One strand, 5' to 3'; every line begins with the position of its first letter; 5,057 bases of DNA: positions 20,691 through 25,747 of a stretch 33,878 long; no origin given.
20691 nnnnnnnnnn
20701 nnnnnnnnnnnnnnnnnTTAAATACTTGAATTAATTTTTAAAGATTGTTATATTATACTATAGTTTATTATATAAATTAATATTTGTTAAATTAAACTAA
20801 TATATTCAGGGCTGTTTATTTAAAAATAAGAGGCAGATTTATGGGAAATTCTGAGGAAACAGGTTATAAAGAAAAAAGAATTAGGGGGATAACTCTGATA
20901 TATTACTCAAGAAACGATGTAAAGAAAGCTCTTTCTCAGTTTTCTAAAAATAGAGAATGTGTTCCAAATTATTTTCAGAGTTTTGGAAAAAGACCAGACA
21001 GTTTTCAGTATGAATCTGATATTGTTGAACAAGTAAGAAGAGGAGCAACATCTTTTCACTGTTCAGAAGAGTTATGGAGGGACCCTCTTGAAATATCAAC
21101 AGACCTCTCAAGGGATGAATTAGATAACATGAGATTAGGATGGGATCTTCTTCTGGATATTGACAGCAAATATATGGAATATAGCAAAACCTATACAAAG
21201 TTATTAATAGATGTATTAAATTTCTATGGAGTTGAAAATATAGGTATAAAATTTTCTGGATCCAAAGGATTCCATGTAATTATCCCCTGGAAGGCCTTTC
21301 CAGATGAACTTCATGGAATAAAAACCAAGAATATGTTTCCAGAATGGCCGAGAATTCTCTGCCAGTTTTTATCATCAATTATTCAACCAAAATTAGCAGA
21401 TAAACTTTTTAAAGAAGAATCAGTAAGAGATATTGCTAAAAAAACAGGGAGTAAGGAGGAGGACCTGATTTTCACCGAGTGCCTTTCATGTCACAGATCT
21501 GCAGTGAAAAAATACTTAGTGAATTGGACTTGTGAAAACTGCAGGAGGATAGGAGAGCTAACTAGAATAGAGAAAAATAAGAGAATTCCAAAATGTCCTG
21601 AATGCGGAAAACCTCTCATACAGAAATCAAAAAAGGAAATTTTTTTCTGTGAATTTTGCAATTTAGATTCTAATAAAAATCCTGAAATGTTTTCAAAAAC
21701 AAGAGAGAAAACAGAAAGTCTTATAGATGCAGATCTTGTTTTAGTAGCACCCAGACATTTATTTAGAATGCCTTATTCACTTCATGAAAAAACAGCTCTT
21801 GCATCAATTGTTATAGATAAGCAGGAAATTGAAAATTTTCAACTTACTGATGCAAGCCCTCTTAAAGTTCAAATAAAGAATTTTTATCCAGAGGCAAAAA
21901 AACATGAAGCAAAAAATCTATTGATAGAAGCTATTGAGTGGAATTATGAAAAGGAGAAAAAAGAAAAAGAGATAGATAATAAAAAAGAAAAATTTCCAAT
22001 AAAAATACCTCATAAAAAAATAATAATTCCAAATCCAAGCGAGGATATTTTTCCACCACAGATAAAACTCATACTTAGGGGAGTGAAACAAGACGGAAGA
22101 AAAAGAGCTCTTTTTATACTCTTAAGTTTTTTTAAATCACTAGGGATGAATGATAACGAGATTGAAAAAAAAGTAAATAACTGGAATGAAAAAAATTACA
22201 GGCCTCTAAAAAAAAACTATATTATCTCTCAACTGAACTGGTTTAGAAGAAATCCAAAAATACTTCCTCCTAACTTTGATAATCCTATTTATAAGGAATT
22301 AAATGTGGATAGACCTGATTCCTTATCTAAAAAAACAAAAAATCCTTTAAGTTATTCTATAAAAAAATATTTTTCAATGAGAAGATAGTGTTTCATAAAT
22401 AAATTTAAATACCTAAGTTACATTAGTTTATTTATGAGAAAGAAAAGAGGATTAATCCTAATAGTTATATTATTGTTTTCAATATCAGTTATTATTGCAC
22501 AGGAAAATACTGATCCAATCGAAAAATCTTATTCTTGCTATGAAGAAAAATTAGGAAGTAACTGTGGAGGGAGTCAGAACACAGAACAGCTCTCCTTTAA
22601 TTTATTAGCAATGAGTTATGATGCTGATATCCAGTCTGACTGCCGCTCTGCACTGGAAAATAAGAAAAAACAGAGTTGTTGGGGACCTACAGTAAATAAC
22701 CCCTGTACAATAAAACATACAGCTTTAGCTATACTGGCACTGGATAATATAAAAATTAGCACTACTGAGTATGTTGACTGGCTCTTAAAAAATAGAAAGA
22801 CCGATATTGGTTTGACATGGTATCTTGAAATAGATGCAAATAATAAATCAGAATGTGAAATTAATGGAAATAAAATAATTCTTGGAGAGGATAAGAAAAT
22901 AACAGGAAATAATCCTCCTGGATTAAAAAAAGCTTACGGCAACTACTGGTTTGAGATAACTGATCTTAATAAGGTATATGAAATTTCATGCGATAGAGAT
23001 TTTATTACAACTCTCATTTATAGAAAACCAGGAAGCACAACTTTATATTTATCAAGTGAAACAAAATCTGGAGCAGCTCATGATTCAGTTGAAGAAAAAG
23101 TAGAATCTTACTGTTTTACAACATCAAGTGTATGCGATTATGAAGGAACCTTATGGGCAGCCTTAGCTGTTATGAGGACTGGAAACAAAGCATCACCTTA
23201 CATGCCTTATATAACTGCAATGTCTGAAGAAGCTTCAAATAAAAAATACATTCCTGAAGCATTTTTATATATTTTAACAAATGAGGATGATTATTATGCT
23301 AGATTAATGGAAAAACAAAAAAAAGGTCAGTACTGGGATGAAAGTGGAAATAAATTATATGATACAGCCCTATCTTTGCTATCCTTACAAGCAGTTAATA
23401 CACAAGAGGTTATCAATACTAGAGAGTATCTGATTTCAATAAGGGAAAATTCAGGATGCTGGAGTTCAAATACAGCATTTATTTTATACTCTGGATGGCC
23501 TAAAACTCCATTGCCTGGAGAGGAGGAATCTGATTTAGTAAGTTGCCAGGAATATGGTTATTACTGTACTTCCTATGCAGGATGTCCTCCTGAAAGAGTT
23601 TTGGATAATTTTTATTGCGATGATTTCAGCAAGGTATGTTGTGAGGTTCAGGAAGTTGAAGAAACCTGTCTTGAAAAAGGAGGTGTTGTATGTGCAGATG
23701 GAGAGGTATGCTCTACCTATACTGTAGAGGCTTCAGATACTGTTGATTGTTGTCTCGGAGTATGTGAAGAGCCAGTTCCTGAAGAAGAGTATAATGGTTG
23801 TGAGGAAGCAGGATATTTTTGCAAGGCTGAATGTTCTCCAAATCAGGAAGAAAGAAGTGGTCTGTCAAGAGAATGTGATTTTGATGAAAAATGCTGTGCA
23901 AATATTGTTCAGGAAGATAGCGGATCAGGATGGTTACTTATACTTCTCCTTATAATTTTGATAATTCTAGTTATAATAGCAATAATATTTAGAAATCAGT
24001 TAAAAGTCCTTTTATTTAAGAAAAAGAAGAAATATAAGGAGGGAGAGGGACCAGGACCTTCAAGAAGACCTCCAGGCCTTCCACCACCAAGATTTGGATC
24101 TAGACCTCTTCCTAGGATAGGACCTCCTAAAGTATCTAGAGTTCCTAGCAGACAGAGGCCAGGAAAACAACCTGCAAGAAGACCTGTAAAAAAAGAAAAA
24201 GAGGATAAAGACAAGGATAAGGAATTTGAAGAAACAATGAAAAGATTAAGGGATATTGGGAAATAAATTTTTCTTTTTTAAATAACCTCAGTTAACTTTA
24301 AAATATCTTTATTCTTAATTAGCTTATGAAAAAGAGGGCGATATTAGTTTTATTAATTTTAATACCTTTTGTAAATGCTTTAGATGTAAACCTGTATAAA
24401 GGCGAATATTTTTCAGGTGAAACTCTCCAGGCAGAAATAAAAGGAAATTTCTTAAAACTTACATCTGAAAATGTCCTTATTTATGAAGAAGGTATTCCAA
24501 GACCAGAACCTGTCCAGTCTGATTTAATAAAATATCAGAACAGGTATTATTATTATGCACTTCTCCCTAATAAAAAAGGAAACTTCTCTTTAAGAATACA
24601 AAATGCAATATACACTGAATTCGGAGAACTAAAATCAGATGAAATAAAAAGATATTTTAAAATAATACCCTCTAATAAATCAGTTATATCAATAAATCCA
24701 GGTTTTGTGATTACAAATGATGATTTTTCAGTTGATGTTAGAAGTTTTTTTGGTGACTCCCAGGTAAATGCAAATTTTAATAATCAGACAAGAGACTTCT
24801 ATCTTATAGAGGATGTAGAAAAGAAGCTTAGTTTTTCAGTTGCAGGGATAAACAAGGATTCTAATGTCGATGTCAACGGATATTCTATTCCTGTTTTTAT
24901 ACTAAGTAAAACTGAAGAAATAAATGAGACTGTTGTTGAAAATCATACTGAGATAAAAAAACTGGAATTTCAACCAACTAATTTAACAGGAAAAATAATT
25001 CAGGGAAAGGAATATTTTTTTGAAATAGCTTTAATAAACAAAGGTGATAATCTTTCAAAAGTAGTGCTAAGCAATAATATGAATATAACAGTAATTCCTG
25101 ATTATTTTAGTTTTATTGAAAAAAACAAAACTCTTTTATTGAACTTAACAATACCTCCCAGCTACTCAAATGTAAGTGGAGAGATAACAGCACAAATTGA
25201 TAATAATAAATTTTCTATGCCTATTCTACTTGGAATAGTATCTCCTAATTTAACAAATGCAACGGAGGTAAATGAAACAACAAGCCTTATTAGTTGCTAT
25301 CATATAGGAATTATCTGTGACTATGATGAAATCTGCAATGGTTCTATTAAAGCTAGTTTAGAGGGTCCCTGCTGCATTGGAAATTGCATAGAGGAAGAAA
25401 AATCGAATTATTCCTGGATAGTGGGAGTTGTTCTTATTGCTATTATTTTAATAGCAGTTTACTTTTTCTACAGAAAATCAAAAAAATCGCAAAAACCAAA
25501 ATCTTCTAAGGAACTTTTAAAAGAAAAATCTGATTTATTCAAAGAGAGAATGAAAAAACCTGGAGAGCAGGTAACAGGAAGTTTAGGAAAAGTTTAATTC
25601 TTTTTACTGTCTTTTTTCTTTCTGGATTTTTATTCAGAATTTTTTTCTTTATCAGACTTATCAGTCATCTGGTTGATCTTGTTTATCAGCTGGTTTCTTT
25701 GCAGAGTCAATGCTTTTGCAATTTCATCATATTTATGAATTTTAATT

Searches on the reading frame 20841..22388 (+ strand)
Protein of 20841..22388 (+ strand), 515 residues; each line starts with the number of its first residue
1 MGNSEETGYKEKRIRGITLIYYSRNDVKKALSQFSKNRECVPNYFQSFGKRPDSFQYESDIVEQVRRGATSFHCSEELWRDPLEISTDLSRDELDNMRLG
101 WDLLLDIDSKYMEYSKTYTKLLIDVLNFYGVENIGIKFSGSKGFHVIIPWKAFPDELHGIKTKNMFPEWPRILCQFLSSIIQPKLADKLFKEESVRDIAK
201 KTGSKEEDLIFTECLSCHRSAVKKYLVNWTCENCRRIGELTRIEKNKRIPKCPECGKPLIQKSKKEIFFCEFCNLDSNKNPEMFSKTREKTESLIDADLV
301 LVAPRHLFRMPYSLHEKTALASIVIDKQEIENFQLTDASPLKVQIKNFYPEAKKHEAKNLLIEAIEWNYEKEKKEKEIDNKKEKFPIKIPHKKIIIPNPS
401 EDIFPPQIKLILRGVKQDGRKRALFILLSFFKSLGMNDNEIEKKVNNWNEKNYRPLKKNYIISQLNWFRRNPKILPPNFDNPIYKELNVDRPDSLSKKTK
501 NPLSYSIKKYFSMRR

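Call 5: search_protein_families(library=pfam, max_evalue=0.01, proteins=[window:20841-22388:+])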
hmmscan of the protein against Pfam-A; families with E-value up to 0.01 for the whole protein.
window:20841-22388:+ (515 aa): 3 families
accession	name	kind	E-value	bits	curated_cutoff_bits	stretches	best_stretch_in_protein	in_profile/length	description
PF01896.25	DNA_primase_S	-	5.9e-06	27.2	26.8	1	106-324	15-160/163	DNA primase small subunit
PF07191.17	Zn_ribbon_6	-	0.0017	18.8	25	1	213-278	2-61/67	Double zinc ribbon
PF09723.15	Zn_ribbon_8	-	0.0066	16.9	34.4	0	230-259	7-36/41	Zinc ribbon domain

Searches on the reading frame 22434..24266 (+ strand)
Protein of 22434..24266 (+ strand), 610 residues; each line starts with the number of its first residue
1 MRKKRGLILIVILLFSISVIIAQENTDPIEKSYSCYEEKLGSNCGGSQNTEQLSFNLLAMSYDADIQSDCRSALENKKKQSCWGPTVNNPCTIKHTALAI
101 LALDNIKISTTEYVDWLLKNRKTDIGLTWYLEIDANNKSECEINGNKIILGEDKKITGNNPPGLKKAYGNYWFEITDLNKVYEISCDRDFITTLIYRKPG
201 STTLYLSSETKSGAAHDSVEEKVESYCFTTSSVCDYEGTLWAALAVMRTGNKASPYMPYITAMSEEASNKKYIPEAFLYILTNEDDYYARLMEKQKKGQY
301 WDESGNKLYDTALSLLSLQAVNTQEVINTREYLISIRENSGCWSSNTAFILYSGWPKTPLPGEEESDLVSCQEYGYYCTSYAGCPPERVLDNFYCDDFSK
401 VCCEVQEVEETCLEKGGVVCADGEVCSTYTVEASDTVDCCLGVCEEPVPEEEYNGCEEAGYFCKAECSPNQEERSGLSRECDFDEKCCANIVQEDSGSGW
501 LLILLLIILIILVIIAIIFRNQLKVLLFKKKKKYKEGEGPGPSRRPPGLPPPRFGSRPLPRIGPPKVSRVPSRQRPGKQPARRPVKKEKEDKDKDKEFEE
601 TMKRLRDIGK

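Call 5: search_protein_families(library=pfam, max_evalue=0.01, proteins=[window:22434-24266:+])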
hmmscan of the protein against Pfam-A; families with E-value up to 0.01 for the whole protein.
window:22434-24266:+ (610 aa): 1 family
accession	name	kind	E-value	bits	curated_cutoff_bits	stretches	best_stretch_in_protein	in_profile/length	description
PF16982.10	Flp1_like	-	0.0012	18.7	33.5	1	492-527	3-36/49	Putative Flagellin, Flp1-like, domain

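Call 75: search_protein_families(library=phrogs, max_evalue=0.01, proteins=[window:22434-24266:+])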
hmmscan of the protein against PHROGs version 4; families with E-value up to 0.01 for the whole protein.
window:22434-24266:+ (610 aa): 0 families

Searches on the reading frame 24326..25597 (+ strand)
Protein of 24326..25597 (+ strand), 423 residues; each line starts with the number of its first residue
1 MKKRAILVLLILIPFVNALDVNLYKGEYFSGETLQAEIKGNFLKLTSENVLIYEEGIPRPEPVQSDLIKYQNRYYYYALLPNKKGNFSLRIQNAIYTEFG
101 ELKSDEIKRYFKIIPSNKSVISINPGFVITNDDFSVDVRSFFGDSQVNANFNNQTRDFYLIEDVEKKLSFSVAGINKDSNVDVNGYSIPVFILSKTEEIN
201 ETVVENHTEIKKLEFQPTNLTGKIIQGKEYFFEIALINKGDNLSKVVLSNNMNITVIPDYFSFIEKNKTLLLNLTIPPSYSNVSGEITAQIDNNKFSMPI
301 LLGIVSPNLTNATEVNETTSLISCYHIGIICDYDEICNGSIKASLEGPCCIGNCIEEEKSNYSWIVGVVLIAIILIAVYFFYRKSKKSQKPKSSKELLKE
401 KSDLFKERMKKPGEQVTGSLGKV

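Call 5: search_protein_families(library=pfam, max_evalue=0.01, proteins=[window:24326-25597:+])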
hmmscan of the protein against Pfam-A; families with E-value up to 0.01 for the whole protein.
window:24326-25597:+ (423 aa): 1 family
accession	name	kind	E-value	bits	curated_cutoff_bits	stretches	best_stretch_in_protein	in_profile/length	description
PF05961.16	Chordopox_A13L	-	0.0044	17.7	24.1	0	366-410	10-55/69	Chordopoxvirus A13L protein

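Call 75: search_protein_families(library=phrogs, max_evalue=0.01, proteins=[window:24326-25597:+])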
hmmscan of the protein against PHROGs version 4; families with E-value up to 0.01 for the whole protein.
window:24326-25597:+ (423 aa): 1 family
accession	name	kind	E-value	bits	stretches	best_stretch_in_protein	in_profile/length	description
phrog_22328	-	unknown function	0.0087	17.4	0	364-386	45-67/72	-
